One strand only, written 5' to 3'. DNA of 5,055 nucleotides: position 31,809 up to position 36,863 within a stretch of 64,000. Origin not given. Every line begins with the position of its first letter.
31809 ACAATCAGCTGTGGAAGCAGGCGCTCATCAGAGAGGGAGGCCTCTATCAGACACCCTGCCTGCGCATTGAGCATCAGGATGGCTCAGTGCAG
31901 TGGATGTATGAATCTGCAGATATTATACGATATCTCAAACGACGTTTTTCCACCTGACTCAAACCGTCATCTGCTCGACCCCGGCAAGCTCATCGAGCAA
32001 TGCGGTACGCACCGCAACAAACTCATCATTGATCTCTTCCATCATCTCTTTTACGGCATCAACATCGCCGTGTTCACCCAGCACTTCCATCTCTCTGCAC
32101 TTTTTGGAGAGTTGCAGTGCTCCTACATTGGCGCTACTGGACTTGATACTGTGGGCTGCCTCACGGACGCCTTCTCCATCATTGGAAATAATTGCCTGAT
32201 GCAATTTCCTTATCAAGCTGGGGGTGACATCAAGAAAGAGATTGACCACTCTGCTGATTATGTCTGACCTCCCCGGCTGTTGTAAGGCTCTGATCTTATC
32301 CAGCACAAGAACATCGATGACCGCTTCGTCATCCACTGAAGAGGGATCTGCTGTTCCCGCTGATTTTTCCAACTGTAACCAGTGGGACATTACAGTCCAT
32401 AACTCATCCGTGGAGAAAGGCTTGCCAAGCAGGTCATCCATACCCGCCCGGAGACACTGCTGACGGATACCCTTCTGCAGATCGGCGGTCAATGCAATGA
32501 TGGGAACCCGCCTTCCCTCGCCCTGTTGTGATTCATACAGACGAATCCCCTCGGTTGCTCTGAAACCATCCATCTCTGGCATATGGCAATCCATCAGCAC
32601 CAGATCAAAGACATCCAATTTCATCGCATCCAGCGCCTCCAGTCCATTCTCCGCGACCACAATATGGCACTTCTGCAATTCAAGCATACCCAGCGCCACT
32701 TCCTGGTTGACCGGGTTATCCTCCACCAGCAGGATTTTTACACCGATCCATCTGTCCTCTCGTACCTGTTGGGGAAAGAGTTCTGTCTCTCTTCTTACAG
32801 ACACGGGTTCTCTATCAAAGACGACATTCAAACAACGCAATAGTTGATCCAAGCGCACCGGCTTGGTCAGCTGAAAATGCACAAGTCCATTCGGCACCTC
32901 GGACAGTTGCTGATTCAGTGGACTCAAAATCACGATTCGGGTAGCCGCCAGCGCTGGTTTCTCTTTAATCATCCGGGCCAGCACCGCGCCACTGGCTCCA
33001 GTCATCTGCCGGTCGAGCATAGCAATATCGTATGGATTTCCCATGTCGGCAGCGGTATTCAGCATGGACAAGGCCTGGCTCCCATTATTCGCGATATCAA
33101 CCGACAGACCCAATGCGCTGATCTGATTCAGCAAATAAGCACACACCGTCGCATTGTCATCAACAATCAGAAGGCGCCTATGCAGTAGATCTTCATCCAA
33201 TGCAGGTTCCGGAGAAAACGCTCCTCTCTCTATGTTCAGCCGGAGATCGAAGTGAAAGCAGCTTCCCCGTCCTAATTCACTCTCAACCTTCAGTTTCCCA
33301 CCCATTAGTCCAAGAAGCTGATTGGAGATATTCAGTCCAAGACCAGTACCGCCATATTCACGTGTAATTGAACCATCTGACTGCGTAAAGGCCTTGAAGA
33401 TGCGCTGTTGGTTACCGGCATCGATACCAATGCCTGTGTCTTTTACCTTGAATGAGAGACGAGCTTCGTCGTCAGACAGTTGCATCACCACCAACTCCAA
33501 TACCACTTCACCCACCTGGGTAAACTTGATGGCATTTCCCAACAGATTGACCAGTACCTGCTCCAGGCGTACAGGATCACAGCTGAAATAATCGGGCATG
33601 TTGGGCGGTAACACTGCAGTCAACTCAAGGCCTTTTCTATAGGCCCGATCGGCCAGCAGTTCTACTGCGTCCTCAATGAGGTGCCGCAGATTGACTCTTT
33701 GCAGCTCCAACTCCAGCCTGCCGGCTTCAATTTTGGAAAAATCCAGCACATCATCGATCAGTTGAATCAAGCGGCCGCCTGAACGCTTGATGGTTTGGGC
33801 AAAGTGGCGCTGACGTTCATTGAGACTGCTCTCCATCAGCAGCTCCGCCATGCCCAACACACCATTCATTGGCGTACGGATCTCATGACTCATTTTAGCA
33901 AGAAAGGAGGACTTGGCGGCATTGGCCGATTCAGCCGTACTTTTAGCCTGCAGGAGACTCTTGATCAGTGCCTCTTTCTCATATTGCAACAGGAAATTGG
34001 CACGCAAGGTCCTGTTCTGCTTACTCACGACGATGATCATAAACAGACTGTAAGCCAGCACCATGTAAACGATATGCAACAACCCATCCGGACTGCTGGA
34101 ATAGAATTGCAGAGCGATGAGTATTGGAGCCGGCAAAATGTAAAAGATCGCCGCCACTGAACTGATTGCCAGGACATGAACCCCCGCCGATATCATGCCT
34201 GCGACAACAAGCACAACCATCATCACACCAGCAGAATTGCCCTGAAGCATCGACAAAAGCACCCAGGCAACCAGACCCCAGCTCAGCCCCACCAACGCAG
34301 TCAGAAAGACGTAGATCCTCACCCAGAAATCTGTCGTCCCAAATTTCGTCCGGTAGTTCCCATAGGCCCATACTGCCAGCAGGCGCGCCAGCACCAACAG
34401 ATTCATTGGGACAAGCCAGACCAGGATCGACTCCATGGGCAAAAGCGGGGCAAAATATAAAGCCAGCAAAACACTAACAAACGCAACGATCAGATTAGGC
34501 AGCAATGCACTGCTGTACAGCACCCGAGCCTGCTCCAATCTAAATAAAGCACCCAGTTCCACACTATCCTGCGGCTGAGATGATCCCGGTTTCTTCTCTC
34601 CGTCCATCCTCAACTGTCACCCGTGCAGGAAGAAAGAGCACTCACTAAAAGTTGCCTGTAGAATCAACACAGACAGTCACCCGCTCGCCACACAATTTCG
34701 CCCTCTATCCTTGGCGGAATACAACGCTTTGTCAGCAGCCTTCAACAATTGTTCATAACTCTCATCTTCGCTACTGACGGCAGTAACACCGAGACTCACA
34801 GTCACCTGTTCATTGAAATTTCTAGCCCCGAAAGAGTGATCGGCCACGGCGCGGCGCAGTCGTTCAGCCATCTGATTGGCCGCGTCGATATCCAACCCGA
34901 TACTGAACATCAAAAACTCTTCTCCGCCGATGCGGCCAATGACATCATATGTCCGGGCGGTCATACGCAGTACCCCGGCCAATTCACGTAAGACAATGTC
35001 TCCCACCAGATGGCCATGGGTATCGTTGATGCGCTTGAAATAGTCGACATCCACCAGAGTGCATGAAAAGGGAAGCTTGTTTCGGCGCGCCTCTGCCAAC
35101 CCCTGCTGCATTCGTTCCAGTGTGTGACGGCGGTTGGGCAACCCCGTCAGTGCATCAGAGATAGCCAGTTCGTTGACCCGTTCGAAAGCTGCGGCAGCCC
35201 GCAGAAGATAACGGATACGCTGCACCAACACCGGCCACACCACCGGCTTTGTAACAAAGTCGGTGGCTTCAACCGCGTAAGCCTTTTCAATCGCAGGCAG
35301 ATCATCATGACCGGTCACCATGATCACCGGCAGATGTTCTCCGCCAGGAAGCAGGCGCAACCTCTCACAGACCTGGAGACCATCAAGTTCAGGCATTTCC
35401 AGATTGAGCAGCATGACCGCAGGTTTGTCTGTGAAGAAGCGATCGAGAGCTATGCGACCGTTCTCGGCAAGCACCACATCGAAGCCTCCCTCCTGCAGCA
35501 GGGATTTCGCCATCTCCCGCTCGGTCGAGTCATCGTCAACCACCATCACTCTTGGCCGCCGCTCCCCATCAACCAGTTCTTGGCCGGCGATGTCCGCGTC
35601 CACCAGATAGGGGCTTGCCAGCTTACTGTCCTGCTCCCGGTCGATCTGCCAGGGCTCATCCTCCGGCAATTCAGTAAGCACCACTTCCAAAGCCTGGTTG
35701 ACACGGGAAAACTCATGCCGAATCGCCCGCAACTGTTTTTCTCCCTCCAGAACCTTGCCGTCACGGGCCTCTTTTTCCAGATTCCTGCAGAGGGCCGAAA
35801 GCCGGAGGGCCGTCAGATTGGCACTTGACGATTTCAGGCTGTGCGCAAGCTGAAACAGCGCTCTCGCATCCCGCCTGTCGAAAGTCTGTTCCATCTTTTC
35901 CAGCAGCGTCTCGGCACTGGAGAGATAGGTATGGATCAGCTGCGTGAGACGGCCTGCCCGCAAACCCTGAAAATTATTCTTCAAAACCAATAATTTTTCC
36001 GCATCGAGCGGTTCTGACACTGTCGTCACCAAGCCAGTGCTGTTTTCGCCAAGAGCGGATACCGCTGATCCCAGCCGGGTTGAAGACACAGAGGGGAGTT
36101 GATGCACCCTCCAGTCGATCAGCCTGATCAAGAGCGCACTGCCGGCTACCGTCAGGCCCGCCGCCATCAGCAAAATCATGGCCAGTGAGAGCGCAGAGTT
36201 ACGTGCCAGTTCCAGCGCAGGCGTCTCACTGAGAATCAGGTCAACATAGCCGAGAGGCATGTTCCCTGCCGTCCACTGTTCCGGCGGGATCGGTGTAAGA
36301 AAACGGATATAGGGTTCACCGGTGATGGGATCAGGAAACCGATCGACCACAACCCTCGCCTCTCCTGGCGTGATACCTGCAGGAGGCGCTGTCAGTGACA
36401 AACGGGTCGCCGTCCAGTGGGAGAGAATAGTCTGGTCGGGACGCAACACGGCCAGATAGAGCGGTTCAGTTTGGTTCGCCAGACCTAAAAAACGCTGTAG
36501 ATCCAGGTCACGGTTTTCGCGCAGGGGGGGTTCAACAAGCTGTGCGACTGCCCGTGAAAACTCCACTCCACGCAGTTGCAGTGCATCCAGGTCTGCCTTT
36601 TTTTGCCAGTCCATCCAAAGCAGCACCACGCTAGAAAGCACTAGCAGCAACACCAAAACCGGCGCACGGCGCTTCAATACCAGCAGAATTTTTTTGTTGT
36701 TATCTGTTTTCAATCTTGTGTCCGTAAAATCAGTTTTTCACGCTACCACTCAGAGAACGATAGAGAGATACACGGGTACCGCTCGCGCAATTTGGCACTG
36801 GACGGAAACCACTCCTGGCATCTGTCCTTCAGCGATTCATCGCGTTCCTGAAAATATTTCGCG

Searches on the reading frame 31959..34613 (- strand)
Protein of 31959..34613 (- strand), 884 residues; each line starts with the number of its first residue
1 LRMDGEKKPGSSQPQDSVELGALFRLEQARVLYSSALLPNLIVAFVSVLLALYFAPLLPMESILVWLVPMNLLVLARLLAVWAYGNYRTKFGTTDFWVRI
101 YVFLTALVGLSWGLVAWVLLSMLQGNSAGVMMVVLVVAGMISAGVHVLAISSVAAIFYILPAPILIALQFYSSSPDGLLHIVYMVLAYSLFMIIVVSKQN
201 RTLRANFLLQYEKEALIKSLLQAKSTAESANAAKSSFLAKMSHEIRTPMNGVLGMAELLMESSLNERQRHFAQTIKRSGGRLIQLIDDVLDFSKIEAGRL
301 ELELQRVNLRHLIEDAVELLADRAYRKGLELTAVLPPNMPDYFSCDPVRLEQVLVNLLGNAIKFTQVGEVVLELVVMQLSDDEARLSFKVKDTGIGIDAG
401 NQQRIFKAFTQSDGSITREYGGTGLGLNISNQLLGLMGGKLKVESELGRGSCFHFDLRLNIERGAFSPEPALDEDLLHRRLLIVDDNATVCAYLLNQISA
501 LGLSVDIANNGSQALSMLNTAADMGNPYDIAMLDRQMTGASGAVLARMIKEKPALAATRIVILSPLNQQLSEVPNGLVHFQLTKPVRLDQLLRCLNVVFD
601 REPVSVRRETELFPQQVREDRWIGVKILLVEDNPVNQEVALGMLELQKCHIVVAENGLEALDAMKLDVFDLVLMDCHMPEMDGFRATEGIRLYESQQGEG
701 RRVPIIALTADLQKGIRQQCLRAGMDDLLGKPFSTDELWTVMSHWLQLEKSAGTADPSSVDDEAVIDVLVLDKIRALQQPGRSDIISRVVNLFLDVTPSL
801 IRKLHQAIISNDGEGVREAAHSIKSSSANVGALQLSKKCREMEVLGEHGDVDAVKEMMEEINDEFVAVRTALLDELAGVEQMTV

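Call 46: search_protein_families(library=pfam, proteins=[window:31959-34613:-])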
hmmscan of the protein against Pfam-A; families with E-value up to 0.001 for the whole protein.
window:31959-34613:- (884 aa): 4 families
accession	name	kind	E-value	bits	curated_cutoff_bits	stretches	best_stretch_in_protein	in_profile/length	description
PF00072.30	Response_reg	-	1.6e-35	122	30.2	2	627-740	1-108/111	Response regulator receiver domain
PF02518.31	HATPase_c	-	8.1e-27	94.3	26.4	1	346-459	2-109/111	Histidine kinase-, DNA gyrase B-, and HSP90-like ATPase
PF00512.31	HisKA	-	1.2e-22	80.2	26.9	1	233-298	1-66/66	His Kinase A (phospho-acceptor) domain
PF01627.28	Hpt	-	2.1e-12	47.5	24.6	1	789-870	2-83/84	Hpt domain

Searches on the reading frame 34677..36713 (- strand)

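Call 46: search_protein_families(library=pfam, proteins=[window:34677-36713:-])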
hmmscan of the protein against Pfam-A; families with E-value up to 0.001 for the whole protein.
window:34677-36713:- (678 aa): 3 families
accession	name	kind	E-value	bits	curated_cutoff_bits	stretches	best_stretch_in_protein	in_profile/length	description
PF00990.26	GGDEF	-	5.7e-42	143.7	23.8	1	517-673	1-160/161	Diguanylate cyclase, GGDEF domain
PF00072.30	Response_reg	-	3.1e-24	85.7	30.2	1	389-500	1-110/111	Response regulator receiver domain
PF01627.28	Hpt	-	3.5e-13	50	24.6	1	258-340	1-83/84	Hpt domain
